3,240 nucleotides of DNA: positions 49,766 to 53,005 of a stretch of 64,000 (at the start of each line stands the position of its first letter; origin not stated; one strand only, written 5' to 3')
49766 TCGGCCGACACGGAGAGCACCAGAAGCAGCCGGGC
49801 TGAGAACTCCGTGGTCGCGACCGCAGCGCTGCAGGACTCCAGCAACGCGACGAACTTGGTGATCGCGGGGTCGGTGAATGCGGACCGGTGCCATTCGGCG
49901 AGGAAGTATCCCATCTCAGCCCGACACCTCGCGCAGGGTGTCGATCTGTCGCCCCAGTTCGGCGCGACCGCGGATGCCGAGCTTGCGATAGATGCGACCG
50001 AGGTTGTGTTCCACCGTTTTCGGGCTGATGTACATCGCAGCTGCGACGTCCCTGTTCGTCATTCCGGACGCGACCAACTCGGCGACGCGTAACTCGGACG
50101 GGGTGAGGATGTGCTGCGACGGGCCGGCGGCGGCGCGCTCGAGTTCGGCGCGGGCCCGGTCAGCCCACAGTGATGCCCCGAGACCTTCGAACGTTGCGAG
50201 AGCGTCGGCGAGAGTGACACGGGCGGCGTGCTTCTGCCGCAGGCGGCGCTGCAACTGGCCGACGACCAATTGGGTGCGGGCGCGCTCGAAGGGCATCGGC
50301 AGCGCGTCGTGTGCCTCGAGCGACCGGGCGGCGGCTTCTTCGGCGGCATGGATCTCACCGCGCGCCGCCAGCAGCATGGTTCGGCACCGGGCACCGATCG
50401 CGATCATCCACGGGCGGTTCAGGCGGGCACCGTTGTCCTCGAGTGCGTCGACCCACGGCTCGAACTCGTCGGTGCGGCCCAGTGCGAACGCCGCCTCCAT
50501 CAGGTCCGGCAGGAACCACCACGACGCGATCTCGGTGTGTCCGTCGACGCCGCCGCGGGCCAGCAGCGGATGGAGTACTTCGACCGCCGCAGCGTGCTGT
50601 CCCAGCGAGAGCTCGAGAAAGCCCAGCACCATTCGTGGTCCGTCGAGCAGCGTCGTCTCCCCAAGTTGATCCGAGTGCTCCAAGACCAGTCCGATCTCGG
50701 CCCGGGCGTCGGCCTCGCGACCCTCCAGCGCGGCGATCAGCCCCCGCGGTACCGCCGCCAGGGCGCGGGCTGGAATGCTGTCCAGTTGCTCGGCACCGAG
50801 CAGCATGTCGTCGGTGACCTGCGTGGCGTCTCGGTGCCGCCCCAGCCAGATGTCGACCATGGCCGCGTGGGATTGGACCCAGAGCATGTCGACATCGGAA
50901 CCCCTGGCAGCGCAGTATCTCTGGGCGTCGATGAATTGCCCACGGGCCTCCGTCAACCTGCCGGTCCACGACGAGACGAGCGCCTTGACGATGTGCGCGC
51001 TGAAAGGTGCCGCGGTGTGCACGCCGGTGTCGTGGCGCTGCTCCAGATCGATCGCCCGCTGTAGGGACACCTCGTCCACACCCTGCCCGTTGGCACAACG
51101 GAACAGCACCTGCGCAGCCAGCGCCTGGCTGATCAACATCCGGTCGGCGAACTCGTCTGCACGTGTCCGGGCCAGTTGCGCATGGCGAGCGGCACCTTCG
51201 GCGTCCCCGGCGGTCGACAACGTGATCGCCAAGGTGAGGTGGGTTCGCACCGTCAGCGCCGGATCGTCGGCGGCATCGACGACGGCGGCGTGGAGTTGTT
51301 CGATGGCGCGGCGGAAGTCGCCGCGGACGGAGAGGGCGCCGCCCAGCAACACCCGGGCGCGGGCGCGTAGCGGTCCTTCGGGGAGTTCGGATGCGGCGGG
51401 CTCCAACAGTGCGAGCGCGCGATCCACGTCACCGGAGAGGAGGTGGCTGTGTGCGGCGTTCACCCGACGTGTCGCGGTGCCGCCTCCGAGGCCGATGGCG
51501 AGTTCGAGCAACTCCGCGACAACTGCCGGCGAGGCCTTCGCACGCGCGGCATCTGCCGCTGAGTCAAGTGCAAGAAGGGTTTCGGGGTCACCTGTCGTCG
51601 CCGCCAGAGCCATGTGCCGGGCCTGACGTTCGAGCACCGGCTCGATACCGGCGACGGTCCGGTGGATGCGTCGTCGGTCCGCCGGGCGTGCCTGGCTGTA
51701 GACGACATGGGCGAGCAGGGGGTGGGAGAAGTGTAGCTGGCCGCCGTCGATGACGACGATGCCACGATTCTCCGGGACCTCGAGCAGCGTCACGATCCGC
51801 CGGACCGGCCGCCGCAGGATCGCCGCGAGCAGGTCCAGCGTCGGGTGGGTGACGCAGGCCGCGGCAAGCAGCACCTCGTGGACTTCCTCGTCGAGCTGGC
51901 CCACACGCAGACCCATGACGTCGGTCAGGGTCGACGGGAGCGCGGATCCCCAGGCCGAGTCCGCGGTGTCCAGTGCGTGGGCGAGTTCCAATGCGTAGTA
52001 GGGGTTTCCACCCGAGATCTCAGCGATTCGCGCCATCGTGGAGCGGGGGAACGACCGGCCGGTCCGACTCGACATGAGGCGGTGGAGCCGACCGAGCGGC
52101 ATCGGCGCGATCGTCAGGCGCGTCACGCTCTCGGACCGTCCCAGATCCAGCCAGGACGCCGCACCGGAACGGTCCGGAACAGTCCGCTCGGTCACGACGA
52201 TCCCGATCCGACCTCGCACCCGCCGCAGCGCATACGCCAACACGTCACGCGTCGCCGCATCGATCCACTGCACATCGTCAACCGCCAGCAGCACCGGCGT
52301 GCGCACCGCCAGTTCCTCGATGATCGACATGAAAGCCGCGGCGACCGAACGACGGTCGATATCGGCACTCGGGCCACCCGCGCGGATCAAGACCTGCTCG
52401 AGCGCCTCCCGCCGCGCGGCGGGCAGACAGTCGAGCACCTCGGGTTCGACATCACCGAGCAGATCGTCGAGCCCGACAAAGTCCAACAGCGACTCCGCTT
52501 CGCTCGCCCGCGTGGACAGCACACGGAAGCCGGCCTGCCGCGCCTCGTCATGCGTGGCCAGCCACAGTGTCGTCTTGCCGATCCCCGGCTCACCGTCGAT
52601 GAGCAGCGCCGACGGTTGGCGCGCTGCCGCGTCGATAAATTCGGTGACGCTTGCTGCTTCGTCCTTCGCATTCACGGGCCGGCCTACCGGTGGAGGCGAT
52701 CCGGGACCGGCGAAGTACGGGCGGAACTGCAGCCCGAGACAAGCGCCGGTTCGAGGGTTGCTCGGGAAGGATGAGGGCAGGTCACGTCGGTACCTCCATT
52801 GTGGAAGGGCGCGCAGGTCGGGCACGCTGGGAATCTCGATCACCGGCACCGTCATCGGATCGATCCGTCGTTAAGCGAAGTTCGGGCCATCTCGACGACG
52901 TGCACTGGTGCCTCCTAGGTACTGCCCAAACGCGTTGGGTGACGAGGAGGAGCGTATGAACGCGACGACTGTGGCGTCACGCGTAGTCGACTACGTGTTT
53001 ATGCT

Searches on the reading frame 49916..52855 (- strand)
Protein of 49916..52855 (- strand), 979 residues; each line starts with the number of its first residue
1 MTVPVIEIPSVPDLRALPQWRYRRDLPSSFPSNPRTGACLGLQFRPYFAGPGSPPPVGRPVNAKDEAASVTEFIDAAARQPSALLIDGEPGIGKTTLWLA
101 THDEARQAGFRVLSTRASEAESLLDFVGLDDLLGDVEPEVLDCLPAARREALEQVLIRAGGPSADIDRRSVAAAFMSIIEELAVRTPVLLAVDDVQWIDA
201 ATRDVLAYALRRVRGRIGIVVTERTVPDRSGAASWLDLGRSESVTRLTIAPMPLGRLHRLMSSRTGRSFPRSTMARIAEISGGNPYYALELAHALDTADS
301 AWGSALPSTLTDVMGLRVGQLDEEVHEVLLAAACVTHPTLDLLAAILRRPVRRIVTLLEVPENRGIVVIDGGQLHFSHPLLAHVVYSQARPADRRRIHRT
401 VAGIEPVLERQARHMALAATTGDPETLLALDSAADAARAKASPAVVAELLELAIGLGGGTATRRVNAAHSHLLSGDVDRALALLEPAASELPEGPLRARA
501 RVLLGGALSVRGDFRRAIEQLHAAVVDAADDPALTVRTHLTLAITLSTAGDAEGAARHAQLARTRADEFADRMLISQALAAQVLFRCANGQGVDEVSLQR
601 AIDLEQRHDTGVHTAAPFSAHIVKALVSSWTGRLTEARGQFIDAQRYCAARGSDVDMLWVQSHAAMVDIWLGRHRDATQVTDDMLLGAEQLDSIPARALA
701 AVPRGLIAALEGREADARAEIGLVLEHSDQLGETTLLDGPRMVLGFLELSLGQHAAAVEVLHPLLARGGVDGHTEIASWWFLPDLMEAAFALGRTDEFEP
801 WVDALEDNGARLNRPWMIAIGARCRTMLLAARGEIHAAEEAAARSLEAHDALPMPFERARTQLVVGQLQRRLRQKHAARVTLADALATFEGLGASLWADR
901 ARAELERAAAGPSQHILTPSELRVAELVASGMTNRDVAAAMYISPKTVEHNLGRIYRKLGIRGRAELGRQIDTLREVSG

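Call 4: search_protein_families(library=pfam, proteins=[window:49916-52855:-], max_evalue=0.01)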
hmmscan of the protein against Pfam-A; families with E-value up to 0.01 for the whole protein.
window:49916-52855:- (979 aa): 8 families
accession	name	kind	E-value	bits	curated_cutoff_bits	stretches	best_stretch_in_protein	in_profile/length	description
PF13191.12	AAA_16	-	9.8e-16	59.1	32.6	1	70-214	12-160/167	AAA ATPase domain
PF00196.25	GerE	-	1e-12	47.9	23.5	1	916-967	2-53/57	Bacterial regulatory proteins, luxR family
PF13401.12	AAA_22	-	1e-05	26.3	27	1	80-212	4-107/130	AAA domain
PF14559.12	TPR_19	-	2.7e-05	24.9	25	1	472-533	2-60/68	Tetratricopeptide repeat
PF13424.12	TPR_12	-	2.9e-05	24.6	30.1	0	465-521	7-68/77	Tetratricopeptide repeat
PF20720.3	nSTAND3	-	0.0046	17.1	27.2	1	81-135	17-77/155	Novel STAND NTPase 3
PF13432.12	TPR_16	-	0.0068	17.3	32.7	1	467-531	3-64/65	Tetratricopeptide repeat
PF08281.18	Sigma70_r4_2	-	0.0088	16.1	25.7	0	930-959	25-54/54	Sigma-70, region 4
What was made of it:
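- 49916..52855 (-): LAL1: large ATP-binding LuxR-family regulator (AAA_16 + TPR + GerE HTH), divergent from the GMC gene. Pfam AAA_16 1e-15, TPR_19, GerE 1e-12 (call 4).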

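Call 5: search_protein_families(library=ncbifam, proteins=[window:49916-52855:-], max_evalue=0.01)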
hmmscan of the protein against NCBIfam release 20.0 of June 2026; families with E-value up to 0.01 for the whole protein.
window:49916-52855:- (979 aa): 21 families
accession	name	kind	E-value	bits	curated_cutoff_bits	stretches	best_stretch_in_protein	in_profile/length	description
TIGR03903.1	TOMM_kin_cyc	equivalog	5.8e-14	50.9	705.75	1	172-416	620-871/1267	TOMM system kinase/cyclase fusion protein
NF038181.1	reg_ATPase_IniR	equivalog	3.3e-09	35.7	750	1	901-967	752-817/827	isoniazid response ATPase/transcriptional regulator IniR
NF040749.1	tetrathio_RR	equivalog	4.7e-08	33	290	1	903-973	120-190/191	tetrathionate respiration response regulator TtrR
NF047785.1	respo_reg_MadR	equivalog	6.4e-08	32.2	300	1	908-966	138-198/209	MadR family response regulator transcription factor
NF052445.1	RespRegMctR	equivalog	5.4e-07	29.2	300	1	912-969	140-197/205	two-component system response regulator MctR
NF011896.0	PRK15369.1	equivalog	1.1e-06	28.5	242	1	909-969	142-202/211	two component system response regulator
TIGR03020.2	EpsA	equivalog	1.4e-06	28.1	170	1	903-966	181-240/247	XrtB/PEP-CTERM-associated transcriptional regulator EpsA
NF052366.1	photon_PedR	equivalog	1.8e-06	28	120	1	917-967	3-53/74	photosynthetic electron transport-dependent transcriptional regulator PedR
NF041830.1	RR_TF_ErdR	exception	2.6e-06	27.3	390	1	906-968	140-202/213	response regulator transcription factor ErdR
NF007935.0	PRK10651.1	equivalog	7.6e-06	25.2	250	1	868-966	116-205/216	two-component system response regulator NarL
NF007708.0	PRK10403.1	equivalog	1.3e-05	24.8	343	1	913-965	150-202/215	nitrate/nitrite response regulator protein NarP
NF003420.0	PRK04841.1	equivalog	1.9e-05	22.9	537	1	917-976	839-898/903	HTH-type transcriptional regulator MalT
NF007685.0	PRK10360.1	equivalog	3e-05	23.9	258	1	910-970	131-191/196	response regulator transcription factor UhpA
TIGR02795.1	tol_pal_ybgF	equivalog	4.7e-05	24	90.1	1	465-556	6-96/119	tol-pal system protein YbgF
TIGR03541.1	reg_near_HchA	equivalog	0.00014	21.5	215.6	1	907-966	162-221/232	PA1136 family autoinducer-binding transcriptional regulator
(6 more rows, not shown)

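Call 46: search_protein_families(library=padloc, proteins=[window:49916-52855:-], max_evalue=0.001)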
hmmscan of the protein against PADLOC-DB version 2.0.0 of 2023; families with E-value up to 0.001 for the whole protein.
window:49916-52855:- (979 aa): 1 family
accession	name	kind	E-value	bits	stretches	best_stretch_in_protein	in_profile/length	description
PDLC01851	CARF3--CARF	-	1.9e-08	32.1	1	914-959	207-252/279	-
